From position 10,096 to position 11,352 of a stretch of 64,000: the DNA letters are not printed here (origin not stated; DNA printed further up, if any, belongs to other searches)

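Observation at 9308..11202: Two-gene operon of secreted low-complexity proteins (TAATG-coupled)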

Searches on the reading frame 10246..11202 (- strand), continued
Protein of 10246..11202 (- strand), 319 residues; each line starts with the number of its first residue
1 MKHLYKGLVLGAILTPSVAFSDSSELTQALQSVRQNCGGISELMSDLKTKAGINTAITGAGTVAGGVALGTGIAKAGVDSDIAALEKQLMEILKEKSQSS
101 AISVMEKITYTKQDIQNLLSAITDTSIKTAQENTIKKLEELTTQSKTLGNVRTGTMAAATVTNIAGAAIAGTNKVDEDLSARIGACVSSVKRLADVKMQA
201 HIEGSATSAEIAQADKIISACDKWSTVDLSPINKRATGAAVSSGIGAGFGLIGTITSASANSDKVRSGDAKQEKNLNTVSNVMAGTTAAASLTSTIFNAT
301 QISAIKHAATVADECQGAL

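Call 41: find_related_loci(query=A1, collection=genome_contigs, flank=5000)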
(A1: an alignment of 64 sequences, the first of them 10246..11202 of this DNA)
Query A1 (319 aa) in genome_contigs; peptide patterns used: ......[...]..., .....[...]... (x = any residue, [..] = any of these).
440 stretches matched a pattern; 397 encode a relative of the query (tblastn E <= 1e-3); the best 80 are kept; 80 distinct loci.
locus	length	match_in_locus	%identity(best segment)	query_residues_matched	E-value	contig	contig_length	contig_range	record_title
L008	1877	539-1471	55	2-319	1e-104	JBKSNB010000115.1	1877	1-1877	MAG: Alphaproteobacteria bacterium isolate KH370_54 k141_1311428, whole genome shotgun sequence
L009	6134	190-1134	57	3-319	2e-98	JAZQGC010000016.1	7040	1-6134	MAG: Candidatus Enterousia sp. isolate T1900044631_TS20190097.MAGScoT_cleanbin_000038 SGB_1040_k141_1588702, whole genom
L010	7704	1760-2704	57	3-319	5e-98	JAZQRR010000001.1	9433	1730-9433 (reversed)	MAG: Candidatus Enterousia sp. isolate T1900045224_TC20190220.MAGScoT_cleanbin_000015 SGB_5385_k141_3930694, whole genom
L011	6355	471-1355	55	3-319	4e-94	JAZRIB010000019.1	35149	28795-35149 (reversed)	MAG: Candidatus Enterousia sp. isolate T1900045477_YK20190171.MAGScoT_cleanbin_000036 SGB_7287_k141_3571421, whole genom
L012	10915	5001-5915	55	8-319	1e-91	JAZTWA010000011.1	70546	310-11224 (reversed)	MAG: Candidatus Enterousia sp. isolate T1900045335_YK20190024.MAGScoT_cleanbin_000047 SGB_6593_k141_838288, whole genome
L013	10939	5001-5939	50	1-319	1e-89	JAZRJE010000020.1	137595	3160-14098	MAG: Candidatus Enterousia sp. isolate T1900045469_YK20190160.MAGScoT_cleanbin_000038 SGB_7227_k141_2499842, whole genom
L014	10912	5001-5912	60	7-319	3e-88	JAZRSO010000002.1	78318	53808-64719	MAG: Candidatus Enterousia sp. isolate T1900045346_YK20190036.MAGScoT_cleanbin_000031 SGB_6715_k141_1868350, whole genom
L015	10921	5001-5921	50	4-319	1e-87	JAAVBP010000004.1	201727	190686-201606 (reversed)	MAG: bacterium isolate Mgla_MAG_35-bin_11 c_000000034478, whole genome shotgun sequence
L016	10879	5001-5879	53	8-319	1e-87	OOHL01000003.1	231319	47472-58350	uncultured proteobacterium isolate RUG653 genome assembly, contig: scaffold_136, whole genome shotgun sequence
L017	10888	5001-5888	55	13-319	5e-87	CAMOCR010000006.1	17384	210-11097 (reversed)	MAG: uncultured Alphaproteobacteria bacterium isolate SRR873604_bin.19_metaWRAP_v1.3_MAG genome assembly, contig: NODE_6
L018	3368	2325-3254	53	1-319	7e-88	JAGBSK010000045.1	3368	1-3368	MAG: Alphaproteobacteria bacterium isolate RGIG9404 Yak_Cecum-1__c1033722, whole genome shotgun sequence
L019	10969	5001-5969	49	1-319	2e-85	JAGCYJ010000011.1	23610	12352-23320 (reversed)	MAG: Alphaproteobacteria bacterium isolate RGIG10235 Yak_Rumen-5__c1881350, whole genome shotgun sequence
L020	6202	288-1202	50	13-319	8e-85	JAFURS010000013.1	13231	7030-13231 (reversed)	MAG: Alphaproteobacteria bacterium isolate RGIG4765 Roe_deer_Rectum.Co__c514001, whole genome shotgun sequence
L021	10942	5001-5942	52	2-319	2e-84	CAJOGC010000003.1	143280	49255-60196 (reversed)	uncultured Alphaproteobacteria bacterium isolate Sheep_2_mag_61 genome assembly, contig: scaffold_100, whole genome shot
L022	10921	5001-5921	57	8-319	4e-84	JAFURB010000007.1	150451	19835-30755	MAG: Alphaproteobacteria bacterium isolate RGIG4748 Roe_deer_Rectum.Co__c745131, whole genome shotgun sequence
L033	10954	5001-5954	49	1-319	2e-80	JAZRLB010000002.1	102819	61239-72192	MAG: Candidatus Enterousia sp. isolate T1900045443_YK20190134.MAGScoT_cleanbin_000013 SGB_7129_k141_1671384, whole genom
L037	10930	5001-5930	50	3-319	5e-89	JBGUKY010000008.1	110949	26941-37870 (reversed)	MAG: Candidatus Enterousia sp. isolate ruminal_MAG_27 ruminal_MAG_27_contig_0008, whole genome shotgun sequence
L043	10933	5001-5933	50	8-319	1e-78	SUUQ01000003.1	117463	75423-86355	MAG: Alphaproteobacteria bacterium isolate SIG50 NODE_3727_length_117463_cov_8.411016, whole genome shotgun sequence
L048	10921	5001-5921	49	1-319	4e-78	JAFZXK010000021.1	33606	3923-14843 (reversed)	MAG: Alphaproteobacteria bacterium isolate RGIG8185 Water_buffalos_Rumen-3__c1533188, whole genome shotgun sequence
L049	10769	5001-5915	54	8-319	6e-78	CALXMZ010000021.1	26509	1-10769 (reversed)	MAG: uncultured Alphaproteobacteria bacterium isolate E02__bin298 genome assembly, contig: E02__k127_5605256, whole geno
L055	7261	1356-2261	47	10-319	6e-77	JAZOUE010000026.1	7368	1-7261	MAG: Candidatus Enterousia sp. isolate T1900045534_YK20190228.MAGScoT_cleanbin_000043 SGB_7755_k141_1233232, whole genom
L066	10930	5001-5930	46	3-319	3e-73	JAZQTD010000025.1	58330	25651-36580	MAG: Candidatus Enterousia sp. isolate T1900045192_TC20190188.MAGScoT_cleanbin_000014 SGB_5297_k141_446399, whole genome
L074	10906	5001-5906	47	14-319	2e-72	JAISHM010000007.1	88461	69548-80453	MAG: Rickettsiales bacterium isolate Hm464_bin176 k119_1261560, whole genome shotgun sequence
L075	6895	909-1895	49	2-319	2e-72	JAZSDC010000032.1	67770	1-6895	MAG: Candidatus Enterousia sp. isolate T1900044601_TS20190067.MAGScoT_cleanbin_000040 SGB_692_k141_79327, whole genome s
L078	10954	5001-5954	45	4-319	9e-72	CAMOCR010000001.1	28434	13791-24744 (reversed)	MAG: uncultured Alphaproteobacteria bacterium isolate SRR873604_bin.19_metaWRAP_v1.3_MAG genome assembly, contig: NODE_2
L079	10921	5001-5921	45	1-319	3e-71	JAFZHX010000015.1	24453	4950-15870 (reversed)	MAG: Alphaproteobacteria bacterium isolate RGIG7782 Water_buffalos_Rectum.Co__c902711, whole genome shotgun sequence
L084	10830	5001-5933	45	2-319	7e-70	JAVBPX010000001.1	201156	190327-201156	MAG: Alphaproteobacteria bacterium isolate EPI_MAG_00150 c_000009765220, whole genome shotgun sequence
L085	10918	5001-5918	47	19-319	1e-69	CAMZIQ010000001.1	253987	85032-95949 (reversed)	MAG TPA_asm: uncultured proteobacterium isolate SRR10912534_bin.71_metaWRAP_v1.3_MAG genome assembly, contig: ERZ1421001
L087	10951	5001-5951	44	1-319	3e-69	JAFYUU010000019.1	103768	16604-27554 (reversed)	MAG: Alphaproteobacteria bacterium isolate RGIG7441 Water_buffalos_Colon-1__c952124, whole genome shotgun sequence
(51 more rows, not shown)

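Call 42: search_protein_representatives(alignment_id=A1)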
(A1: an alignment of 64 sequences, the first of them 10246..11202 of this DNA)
Query: 64 sequences, 314 profile positions. Proteins with E-value up to 0.001 (for the whole library): 436; up to 1e-10: 352; up to 1e-30: 200. The best 150 are listed.
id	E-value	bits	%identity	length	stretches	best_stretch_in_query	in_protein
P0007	1.2e-135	468.2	-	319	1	5-313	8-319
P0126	2.7e-114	398.0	-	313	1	3-314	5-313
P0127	5.1e-113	393.8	-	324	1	1-312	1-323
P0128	4.3e-108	377.6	-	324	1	9-314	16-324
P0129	8.5e-105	366.8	-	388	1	15-313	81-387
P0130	1.6e-103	362.6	-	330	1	1-314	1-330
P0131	1.9e-103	362.3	-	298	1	1-314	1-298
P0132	3.4e-102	358.2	-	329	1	1-314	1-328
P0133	3.5e-101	354.9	-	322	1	1-313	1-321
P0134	1.7e-99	349.3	-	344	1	1-314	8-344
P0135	4.7e-99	347.9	-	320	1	1-314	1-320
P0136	2.2e-98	345.7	-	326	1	1-314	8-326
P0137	5.1e-98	344.5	-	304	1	8-314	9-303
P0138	3.7e-97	341.7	-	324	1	10-314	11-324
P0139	4.2e-97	341.5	-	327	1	8-314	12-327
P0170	4.1e-80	285.7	-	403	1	4-266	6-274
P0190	1.9e-71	257.2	-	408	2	86-313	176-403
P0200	2.0e-68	247.3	-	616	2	72-313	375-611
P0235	2.9e-53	197.5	-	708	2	96-313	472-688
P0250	4.7e-48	180.4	-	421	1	16-313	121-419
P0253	2.6e-45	171.4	-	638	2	76-314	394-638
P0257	3.1e-44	167.8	-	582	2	120-314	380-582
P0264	4.5e-43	164.0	-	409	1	23-313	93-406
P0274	1.2e-40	156.0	-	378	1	16-314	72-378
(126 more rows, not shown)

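Call 43: search_protein_families(library=pfam, proteins=[P0200, P0235, P0253, P0257, P0250, P0190, P0170, P0129, P0264, P0274], max_evalue=0.01)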
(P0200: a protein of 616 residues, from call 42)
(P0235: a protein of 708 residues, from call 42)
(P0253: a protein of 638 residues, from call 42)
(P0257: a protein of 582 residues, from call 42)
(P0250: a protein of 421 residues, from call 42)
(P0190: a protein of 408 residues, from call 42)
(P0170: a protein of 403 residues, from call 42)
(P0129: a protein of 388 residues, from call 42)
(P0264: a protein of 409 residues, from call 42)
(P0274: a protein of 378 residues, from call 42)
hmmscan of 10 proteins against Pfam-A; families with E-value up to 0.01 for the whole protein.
P0200 (616 aa): 4 families
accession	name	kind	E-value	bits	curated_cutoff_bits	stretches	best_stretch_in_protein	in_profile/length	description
PF10498.14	IFT57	-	9e-05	22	40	1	303-399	225-318/360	Intra-flagellar transport protein 57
PF07889.17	DUF1664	-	0.00097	19.6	34.6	0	264-354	35-120/124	Protein of unknown function (DUF1664)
PF12128.14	DUF3584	-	0.003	15.6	31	1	83-349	261-520/1191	Protein of unknown function (DUF3584)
PF10473.14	CENP-F_leu_zip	-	0.0038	17.7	34.5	0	291-363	22-94/140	Leucine-rich repeats of kinetochore protein Cenp-F/LEK1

P0235 (708 aa): 0 families

P0253 (638 aa): 0 families

P0257 (582 aa): 0 families

P0250 (421 aa): 0 families

P0190 (408 aa): 0 families

P0170 (403 aa): 0 families

P0129 (388 aa): 0 families

P0264 (409 aa): 0 families

P0274 (378 aa): 1 family
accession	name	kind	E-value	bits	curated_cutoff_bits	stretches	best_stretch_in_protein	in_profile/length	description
PF01734.28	Patatin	-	0.00031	21.4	27.7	0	95-275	22-160/191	Patatin-like phospholipase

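Call 88: search_protein_families(library=pfam, proteins=[L084:5939-10195:+, L078:5960-9127:+, L079:5924-9064:+, L087:5954-9346:+, L074:5909-8806:+, L009:1142-3649:+, L075:1898-4024:+], max_evalue=0.01)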
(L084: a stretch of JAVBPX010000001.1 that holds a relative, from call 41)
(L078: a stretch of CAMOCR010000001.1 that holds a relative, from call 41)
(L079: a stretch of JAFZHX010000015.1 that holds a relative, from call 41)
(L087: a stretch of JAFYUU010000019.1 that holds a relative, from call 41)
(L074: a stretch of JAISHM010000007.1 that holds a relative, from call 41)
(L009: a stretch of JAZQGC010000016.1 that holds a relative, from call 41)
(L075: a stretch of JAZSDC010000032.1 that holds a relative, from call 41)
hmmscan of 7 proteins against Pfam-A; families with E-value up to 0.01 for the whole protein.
L084:5939-10195:+ (1418 aa): 1 family
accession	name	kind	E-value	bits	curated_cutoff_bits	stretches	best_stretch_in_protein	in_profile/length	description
PF21324.2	SHPRH_helical-2nd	-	0.0034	17.7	27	0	815-881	101-166/222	E3 ubiquitin-protein ligase SHPRH, second helical domain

L078:5960-9127:+ (1055 aa): 0 families

L079:5924-9064:+ (1046 aa): 0 families

L087:5954-9346:+ (1130 aa): 0 families

L074:5909-8806:+ (965 aa): 0 families

L009:1142-3649:+ (835 aa): 0 families

L075:1898-4024:+ (708 aa): 0 families

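Call 89: search_protein_families(library=pfam, proteins=[L016:5885-7852:+, L048:5929-7548:+, L085:5952-7511:+, L043:5936-7420:+, L055:2269-3720:+, L033:5957-7366:+, L003:6944-8071:+, L020:1210-2289:+, L037:5942-7141:+, L014:5918-7606:+], max_evalue=0.01)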
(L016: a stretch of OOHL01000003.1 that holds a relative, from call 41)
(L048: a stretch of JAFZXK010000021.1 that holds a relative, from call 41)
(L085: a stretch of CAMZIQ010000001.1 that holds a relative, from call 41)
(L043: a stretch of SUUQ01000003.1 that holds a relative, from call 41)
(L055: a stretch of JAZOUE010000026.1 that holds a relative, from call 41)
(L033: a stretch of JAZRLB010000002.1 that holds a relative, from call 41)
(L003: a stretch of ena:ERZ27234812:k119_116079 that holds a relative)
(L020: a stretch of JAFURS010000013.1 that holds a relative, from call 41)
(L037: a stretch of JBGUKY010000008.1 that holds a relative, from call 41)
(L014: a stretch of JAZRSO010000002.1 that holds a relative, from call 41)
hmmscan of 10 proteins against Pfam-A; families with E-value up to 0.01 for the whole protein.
L016:5885-7852:+ (655 aa): 1 family
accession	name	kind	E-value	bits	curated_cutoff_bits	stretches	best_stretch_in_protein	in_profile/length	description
PF00038.26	Filament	-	0.0025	17.9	40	1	532-625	185-275/313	Intermediate filament protein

L048:5929-7548:+ (539 aa): 0 families

L085:5952-7511:+ (519 aa): 0 families

L043:5936-7420:+ (494 aa): 0 families

L055:2269-3720:+ (483 aa): 0 families

L033:5957-7366:+ (469 aa): 0 families

L003:6944-8071:+ (375 aa): 0 families

L020:1210-2289:+ (359 aa): 2 families
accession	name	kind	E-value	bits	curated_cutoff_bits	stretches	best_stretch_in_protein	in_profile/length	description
PF10908.13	Tlde1_dom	-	1.3e-07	32.5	30.1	1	247-337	4-101/120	Tlde1 domain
PF03734.19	YkuD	-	0.0015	19.6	23.4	1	237-339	18-134/146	L,D-transpeptidase catalytic domain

L037:5942-7141:+ (399 aa): 0 families

L014:5918-7606:+ (562 aa): 0 families

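Call 96: search_dna_similar(query=window:10246-11202:-, collection=plasmids, mode=protein, max_evalue=0.001, max_rows=10)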
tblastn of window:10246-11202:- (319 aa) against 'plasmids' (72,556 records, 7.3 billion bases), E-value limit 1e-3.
No match.

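Call 97: search_dna_similar(query=window:10246-11202:-, collection=phages, mode=protein, max_evalue=0.001, max_rows=10)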
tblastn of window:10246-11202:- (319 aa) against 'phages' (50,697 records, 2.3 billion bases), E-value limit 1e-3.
No match.

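Call 100: fold_search(model_id=the predicted structure, library=viral)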
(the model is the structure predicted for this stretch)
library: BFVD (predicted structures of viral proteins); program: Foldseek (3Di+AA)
matches with E <= 10: 336; with E <= 0.001: 0
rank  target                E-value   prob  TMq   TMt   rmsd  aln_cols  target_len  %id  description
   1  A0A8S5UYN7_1          2.9e-02  0.90  0.24  0.11  39.9       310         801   14  Endosialidase chaperone [Siphoviridae sp. ctkKt3]
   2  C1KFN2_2              9.8e-02  0.33  0.17  0.06  30.3       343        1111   15  Putative tail fibre protein [Lactobacillus phage Lb338-1]
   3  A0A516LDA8            1.7e-01  0.20  0.16  0.11  24.8       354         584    9  (no name in the UniProt tables at hand)
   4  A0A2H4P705            1.9e-01  0.30  0.22  0.11  69.0       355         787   15  GDSL-like lipase [Pseudomonas phage nickie]
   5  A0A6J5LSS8            2.8e-01  0.66  0.24  0.31  30.5       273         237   10  Internal virion protein [uncultured Caudovirales phage]
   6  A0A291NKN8            2.9e-01  0.92  0.34  0.12  34.4       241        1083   15  Tail fiber protein [Salmonella phage SP01]
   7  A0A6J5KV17            3.2e-01  0.77  0.27  0.30  27.2       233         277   14  Uncharacterized protein [uncultured Caudovirales phage]
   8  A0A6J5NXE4            3.8e-01  0.60  0.25  0.32  38.2       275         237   10  Uncharacterized protein [uncultured Caudovirales phage]
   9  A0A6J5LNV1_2          4.0e-01  0.15  0.17  0.06  29.4       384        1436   13  N-acetyltransferase domain-containing protein [uncultured Caudovirales phage]
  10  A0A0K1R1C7            4.4e-01  0.16  0.16  0.14  26.7       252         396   13  Envelope protein UL43 [Testudinid alphaherpesvirus 3]
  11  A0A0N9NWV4            4.6e-01  0.47  0.23  0.08  53.0       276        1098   13  (no name in the UniProt tables at hand)
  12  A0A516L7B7            4.8e-01  0.13  0.17  0.07  31.9       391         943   12  (no name in the UniProt tables at hand)
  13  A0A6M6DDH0            5.0e-01  0.21  0.21  0.10  59.4       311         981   15  (no name in the UniProt tables at hand)
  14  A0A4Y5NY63            5.3e-01  0.20  0.21  0.21  63.2       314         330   12  (no name in the UniProt tables at hand)
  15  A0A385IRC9            5.5e-01  0.14  0.17  0.07  30.7       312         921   12  (no name in the UniProt tables at hand)
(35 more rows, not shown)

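Call 116: search_protein_families(library=pfam, proteins=[L049:9234-10769:+, L066:127-3405:-, L066:9255-9941:+], max_evalue=0.001)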
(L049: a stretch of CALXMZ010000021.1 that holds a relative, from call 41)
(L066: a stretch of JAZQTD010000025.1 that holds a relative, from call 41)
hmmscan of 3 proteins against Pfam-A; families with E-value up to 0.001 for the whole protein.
L049:9234-10769:+ (512 aa): 1 family
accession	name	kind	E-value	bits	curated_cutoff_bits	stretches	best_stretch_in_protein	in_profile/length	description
PF02415.23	Chlam_PMP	-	5.8e-31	103.6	20.6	0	310-326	2-19/19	Chlamydia polymorphic membrane protein (Chlamydia_PMP) repeat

L066:127-3405:- (1092 aa): 2 families
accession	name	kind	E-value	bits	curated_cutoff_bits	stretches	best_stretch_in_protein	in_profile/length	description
PF03797.25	Autotransporter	-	3.3e-29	102.8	26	1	839-1072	1-255/255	Autotransporter beta-domain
PF02415.23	Chlam_PMP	-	1.7e-20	71.3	20.6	0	477-493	2-18/19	Chlamydia polymorphic membrane protein (Chlamydia_PMP) repeat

L066:9255-9941:+ (228 aa): 0 families
